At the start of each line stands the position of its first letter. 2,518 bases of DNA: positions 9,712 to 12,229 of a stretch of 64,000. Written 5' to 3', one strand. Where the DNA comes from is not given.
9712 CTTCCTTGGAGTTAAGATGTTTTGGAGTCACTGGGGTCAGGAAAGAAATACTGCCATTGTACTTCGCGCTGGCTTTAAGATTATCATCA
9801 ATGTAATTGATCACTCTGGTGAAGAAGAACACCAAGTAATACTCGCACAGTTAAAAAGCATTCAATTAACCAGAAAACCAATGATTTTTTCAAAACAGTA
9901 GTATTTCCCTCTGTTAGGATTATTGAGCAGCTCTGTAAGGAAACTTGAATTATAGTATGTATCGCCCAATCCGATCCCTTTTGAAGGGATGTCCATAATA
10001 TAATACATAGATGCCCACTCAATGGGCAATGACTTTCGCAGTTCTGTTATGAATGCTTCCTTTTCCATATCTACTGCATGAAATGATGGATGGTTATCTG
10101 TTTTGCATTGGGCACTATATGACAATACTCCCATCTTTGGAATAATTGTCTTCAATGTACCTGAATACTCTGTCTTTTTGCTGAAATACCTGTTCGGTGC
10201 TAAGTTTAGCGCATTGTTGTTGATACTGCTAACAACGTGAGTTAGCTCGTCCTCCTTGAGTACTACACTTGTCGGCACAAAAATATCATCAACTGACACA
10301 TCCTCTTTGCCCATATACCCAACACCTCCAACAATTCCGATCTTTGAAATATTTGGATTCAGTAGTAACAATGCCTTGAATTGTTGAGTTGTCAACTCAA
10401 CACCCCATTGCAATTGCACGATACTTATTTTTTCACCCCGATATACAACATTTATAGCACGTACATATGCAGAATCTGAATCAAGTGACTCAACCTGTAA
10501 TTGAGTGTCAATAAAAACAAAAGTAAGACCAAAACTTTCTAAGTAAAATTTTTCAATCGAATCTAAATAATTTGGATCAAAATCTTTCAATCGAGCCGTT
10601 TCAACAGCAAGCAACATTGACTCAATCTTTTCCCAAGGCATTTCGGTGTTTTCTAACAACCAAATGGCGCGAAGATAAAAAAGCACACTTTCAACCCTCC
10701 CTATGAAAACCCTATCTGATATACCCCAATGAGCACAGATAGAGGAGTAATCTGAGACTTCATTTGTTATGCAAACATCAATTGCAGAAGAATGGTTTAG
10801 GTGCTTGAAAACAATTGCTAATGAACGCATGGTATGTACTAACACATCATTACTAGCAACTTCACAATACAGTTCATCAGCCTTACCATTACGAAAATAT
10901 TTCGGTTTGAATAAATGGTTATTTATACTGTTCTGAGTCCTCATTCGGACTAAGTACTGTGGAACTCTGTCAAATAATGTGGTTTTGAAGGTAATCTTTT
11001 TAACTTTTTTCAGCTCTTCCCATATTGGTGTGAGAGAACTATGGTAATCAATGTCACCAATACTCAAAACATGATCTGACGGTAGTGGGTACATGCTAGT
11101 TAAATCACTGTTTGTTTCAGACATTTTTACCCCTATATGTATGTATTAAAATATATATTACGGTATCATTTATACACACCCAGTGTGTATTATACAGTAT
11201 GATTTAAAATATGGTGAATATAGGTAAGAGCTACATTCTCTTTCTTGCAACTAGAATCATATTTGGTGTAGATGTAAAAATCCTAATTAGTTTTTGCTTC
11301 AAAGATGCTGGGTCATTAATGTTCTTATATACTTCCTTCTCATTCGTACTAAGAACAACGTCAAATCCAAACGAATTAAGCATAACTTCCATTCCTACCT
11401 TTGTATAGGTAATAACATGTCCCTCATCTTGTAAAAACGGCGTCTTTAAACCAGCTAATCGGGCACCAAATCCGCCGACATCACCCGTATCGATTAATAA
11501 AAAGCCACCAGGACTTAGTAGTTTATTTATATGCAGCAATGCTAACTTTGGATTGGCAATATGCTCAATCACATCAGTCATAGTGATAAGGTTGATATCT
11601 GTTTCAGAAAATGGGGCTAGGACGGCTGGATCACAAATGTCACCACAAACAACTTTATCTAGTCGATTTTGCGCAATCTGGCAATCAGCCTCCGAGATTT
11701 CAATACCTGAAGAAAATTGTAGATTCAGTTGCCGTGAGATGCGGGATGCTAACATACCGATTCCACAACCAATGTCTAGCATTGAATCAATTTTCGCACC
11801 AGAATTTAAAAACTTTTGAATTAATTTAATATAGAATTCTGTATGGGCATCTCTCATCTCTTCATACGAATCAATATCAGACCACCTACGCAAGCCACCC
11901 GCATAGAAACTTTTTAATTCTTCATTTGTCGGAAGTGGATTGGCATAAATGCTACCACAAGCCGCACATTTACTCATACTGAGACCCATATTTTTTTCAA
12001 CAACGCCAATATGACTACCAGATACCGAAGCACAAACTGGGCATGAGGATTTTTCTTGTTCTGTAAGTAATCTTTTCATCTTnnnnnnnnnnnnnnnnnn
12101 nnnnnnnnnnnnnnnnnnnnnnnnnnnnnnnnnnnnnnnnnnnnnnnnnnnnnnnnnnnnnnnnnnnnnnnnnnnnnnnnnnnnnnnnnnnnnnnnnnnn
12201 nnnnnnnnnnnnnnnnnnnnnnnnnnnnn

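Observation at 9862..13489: Reverse-strand three-gene module: a PNP/MTAN-like fusion protein plus two SAM-methyltransferases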

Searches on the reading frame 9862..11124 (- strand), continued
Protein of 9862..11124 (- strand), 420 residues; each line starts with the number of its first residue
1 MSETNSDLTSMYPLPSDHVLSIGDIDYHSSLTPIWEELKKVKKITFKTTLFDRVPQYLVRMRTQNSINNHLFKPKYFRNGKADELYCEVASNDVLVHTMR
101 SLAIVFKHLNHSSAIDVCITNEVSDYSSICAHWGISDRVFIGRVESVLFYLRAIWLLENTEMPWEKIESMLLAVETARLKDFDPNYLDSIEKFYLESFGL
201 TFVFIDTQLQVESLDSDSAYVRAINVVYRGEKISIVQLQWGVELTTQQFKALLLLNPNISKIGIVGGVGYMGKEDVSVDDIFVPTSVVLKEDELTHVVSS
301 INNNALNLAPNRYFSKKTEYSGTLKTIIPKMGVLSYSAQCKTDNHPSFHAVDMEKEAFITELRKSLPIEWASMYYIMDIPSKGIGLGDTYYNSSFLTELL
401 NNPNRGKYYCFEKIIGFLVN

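Call 80: find_encoding_contigs(protein=P0016, flank=10000, max_places=1)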
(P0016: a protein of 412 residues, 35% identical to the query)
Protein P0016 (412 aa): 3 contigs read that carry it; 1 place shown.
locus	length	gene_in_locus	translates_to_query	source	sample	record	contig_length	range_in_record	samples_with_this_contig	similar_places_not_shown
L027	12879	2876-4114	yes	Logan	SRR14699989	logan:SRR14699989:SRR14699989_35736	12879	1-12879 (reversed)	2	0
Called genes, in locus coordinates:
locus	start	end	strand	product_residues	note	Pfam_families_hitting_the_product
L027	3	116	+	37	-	?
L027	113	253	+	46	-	-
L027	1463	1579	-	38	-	-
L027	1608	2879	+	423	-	PF20706:GT4-conflict (weak), PF00534:Glycos_transf_1, PF13692:Glyco_trans_1_4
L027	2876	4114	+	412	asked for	-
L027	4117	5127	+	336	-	PF02585:PIG-L (weak)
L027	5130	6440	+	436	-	PF00534:Glycos_transf_1 (weak), PF13692:Glyco_trans_1_4, PF00534:Glycos_transf_1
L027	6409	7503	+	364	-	PF00534:Glycos_transf_1, PF13692:Glyco_trans_1_4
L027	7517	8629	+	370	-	PF00534:Glycos_transf_1, PF13692:Glyco_trans_1_4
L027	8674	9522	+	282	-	PF13489:Methyltransf_23, PF13847:Methyltransf_31, PF08241:Methyltransf_11, PF08242:Methyltransf_12, PF13649:Methyltransf_25 (weak)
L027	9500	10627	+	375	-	PF05175:MTS, PF02353:CMAS, PF03602:Cons_hypoth95 (weak), PF06325:PrmA (weak), PF12847:Methyltransf_18 (weak), PF13649:Methyltransf_25, PF13847:Methyltransf_31, PF08242:Methyltransf_12, +1 more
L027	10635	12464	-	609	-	PF07719:TPR_2, PF13414:TPR_11, PF13424:TPR_12, PF00515:TPR_1, PF13424:TPR_12, PF13414:TPR_11, PF14559:TPR_19, PF00515:TPR_1, +19 more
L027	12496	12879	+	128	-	?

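Call 81: find_encoding_contigs(protein=P0007, flank=10000, max_places=1)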
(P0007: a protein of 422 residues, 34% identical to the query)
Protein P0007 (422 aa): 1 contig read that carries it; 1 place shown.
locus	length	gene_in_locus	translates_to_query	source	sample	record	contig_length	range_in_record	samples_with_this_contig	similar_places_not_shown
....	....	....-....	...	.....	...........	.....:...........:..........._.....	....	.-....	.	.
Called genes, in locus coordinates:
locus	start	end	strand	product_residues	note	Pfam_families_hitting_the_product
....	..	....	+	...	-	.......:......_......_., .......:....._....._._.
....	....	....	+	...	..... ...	-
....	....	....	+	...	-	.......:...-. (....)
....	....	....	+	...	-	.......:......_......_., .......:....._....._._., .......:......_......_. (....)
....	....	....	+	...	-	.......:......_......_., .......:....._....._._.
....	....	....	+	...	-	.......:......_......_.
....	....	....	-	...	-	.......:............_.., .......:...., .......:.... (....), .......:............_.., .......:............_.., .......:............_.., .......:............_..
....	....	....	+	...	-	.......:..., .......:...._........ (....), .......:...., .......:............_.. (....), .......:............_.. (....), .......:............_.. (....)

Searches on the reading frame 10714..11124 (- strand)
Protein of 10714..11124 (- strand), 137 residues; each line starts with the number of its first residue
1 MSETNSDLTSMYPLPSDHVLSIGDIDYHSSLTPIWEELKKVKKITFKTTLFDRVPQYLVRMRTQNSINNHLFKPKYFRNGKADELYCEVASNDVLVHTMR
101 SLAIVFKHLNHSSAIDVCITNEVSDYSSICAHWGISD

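Call 47: predict_structure(alignment_id=A3)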
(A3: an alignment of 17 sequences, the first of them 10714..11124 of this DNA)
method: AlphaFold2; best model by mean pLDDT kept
length: 137 residues; sequences in the alignment: 17
mean_pLDDT: 89.5   pTM: 0.84
mean pLDDT of the five models: 89.5, 88.2, 87.3, 87.1, 86.0
residues with pLDDT >= 90: 90; 70-90: 44; 50-70: 3; < 50: 0
segments of 3 or more residues with pLDDT < 50: none
pLDDT, mean of each block of 10 residues (from residue 1): 80 92 95 95 94 87 86 90 93 96 94 92 82 75
secondary structure, 60 per line:
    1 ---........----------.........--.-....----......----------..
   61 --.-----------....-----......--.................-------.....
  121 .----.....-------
elements in order: E4-7 H8-11 H22-30 H35-38 E43-48 E75-78 E84-89 H92-108 E116-121 H126-130

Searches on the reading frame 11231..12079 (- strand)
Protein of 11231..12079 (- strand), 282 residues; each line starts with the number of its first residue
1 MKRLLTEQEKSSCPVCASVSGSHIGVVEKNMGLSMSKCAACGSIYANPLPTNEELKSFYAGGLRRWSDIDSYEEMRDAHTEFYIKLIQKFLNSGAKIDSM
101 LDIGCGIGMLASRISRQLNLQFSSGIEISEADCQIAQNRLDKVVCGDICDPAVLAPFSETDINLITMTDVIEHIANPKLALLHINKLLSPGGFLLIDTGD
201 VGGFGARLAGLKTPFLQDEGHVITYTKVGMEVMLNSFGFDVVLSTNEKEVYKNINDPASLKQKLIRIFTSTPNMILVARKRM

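Call 3: search_protein_families(library=pfam, proteins=[window:11231-12079:-], max_evalue=1)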
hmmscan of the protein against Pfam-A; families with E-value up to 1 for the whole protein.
window:11231-12079:- (282 aa): 15 families
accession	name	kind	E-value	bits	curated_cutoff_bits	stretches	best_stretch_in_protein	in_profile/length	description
PF13489.12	Methyltransf_23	-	2.1e-18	67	27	1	81-242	7-162/164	Methyltransferase domain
PF08241.18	Methyltransf_11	-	2.4e-12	47.7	21.2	1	101-196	1-95/95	Methyltransferase domain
PF08242.18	Methyltransf_12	-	2.6e-12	47.8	30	1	101-194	1-98/98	Methyltransferase domain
PF13847.12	Methyltransf_31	-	4.9e-09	36.4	27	1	99-200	6-113/145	Methyltransferase domain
PF13649.12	Methyltransf_25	-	5.7e-09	37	27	1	101-192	2-97/97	Methyltransferase domain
PF08123.19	DOT1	-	0.0001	22.4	23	1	96-140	42-86/205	Histone methylation protein DOT1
PF03141.22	Methyltransf_29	-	0.00029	20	23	1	81-254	99-261/506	Putative S-adenosyl-L-methionine-dependent methyltransferase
PF02353.26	CMAS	-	0.00032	20.5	27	1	98-198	64-166/273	Mycolic acid cyclopropane synthetase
PF07021.18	MetW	-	0.0023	18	21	1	85-181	5-95/193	Methionine biosynthesis protein MetW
PF02254.24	TrkA_N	-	0.0064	17.2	23.8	1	105-155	4-56/116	TrkA-N domain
PF01209.24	Ubie_methyltran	-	0.02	14.7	20.1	1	94-195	45-150/233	ubiE/COQ5 methyltransferase family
PF05175.20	MTS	-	0.021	14.9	23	1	93-141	30-76/170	Methyltransferase small domain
PF01234.23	NNMT_PNMT_TEMT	-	0.1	12.2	25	0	80-106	39-66/261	NNMT/PNMT/TEMT family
PF13679.12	Methyltransf_32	-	0.13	12.7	27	1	84-142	10-75/143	Methyltransferase domain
PF06325.19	PrmA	-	0.25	11.2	22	1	80-139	148-203/296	Ribosomal protein L11 methyltransferase (PrmA)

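Call 4: search_protein_families(library=ncbifam, proteins=[window:11231-12079:-], max_evalue=1)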
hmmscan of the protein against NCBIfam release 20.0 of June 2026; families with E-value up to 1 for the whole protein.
window:11231-12079:- (282 aa): 35 families (the best 25 are shown)
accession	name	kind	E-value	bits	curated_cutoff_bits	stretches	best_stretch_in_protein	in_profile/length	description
TIGR01983.1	UbiG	equivalog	6.9e-10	38.6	102.95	1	97-198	50-153/228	bifunctional 2-polyprenyl-6-hydroxyphenol methylase/3-demethylubiquinol 3-O-methyltransferase UbiG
TIGR02072.1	BioC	equivalog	7e-09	35.8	184.95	1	70-197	7-133/244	malonyl-ACP O-methyltransferase BioC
NF045667.1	MTase_DVU1556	equivalog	7e-08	32.2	155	1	96-197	22-120/213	DVU_1556 family methyltransferase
TIGR03587.1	Pse_Me-ase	hypoth_equivalog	2.8e-06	27.6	112.05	1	83-180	30-124/204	pseudaminic acid biosynthesis-associated methylase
NF001244.0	PRK00216.1-5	equivalog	1.1e-05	24.8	216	1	96-196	50-153/236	bifunctional demethylmenaquinone methyltransferase/2-methoxy-6-polyprenyl-1,4-benzoquinol methylase UbiE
TIGR04345.1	ovoA_Cterm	equivalog_domain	1.7e-05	24.5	170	1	160-197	133-170/242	putative 4-mercaptohistidine N1-methyltransferase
NF008300.0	PRK11088.1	equivalog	0.00013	21.5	303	1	64-164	59-154/272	23S rRNA (guanine(745)-N(1))-methyltransferase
NF043040.1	corrin_prot_MT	hypoth_equivalog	0.00016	21.2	180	1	96-196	41-147/216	corrinoid protein-associated methyltransferase CpaM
TIGR01934.1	MenG_MenH_UbiE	subfamily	0.00041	19.7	158.35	1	93-196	38-141/223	ubiquinone/menaquinone biosynthesis methyltransferase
TIGR02081.1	metW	equivalog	0.00042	19.9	189.5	1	98-181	15-95/194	methionine biosynthesis protein MetW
NF008264.0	PRK11036.1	equivalog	0.00066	19.2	366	1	99-194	47-145/261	tRNA uridine 5-oxyacetic acid(34) methyltransferase CmoM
NF008686.0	PRK11705.1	equivalog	0.00069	18.8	400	1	91-142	165-212/383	cyclopropane fatty acyl phospholipid synthase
TIGR04074.1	bacter_Hen1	equivalog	0.00086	17.9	340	1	88-146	276-332/462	3' terminal RNA ribose 2'-O-methyltransferase Hen1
NF040703.1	cyclopro_CfaB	exception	0.0029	16.4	650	1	85-142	150-204/393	C17 cyclopropane fatty acid synthase CfaB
NF047649.1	MTase_UXPK_star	exception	0.0051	15.9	460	1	98-196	79-181/283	methyltransferase/UXPK-star double selenoprotein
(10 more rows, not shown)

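Call 51: search_protein_families(library=padloc, proteins=[window:11231-12079:-], max_evalue=0.01)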
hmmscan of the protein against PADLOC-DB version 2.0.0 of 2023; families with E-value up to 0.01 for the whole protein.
window:11231-12079:- (282 aa): 1 family
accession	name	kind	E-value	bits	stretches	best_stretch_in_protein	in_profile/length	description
PDLC04134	mad2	-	2.5e-07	27.9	1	83-233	279-430/492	mads_2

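Call 68: search_solved_structures(query=window:11231-12079:-, max_evalue=0.01)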
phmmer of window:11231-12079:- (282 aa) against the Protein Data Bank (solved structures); distinct sequences matched with E-value up to 0.01: 17.
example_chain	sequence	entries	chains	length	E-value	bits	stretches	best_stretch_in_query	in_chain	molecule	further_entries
3cc8_A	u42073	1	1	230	2.6e-07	33.5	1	98-205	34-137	Putative methyltransferase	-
4ine_A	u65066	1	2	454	6.9e-06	28.8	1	84-242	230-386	Protein PMT-2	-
3mgg_A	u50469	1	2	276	1.8e-05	27.5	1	95-204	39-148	Methyltransferase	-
4kdr_A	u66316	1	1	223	0.00018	24.2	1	52-201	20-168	3-demethylubiquinone-9 3-methyltransferase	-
5dpm_A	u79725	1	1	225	0.00018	24.2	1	52-201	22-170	Ubiquinone biosynthesis O-methyltransferase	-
4kdc_A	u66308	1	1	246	0.0002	24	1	52-203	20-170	3-demethylubiquinone-9 3-methyltransferase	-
4pne_A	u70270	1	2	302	0.00032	23.3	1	94-196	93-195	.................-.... protein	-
4krh_A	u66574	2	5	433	0.00047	22.8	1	99-202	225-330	Phosphoethanolamine N-methyltransferase 2 | Phospholethanolamine N-methyltransferase 2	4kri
3bus_A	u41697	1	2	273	0.00062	22.4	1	91-196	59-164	Methyltransferase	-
6uv6_A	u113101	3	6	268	0.00075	22.1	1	99-196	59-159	D-glucose O-methyltransferase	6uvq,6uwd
6uak_A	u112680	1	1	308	0.001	21.7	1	99-194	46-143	SAM dependent methyltransferase LahSB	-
8zc8_A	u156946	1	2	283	0.0013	21.3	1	66-196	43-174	MitM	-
21zq_A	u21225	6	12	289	0.0014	21.3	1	66-196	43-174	MitM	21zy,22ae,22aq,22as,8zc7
5wp5_A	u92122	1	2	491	0.0063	19.1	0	99-197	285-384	Phosphomethylethanolamine N-methyltransferase 2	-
5dm2_A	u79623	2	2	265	0.0063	19.1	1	99-149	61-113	Methyltransferase domain family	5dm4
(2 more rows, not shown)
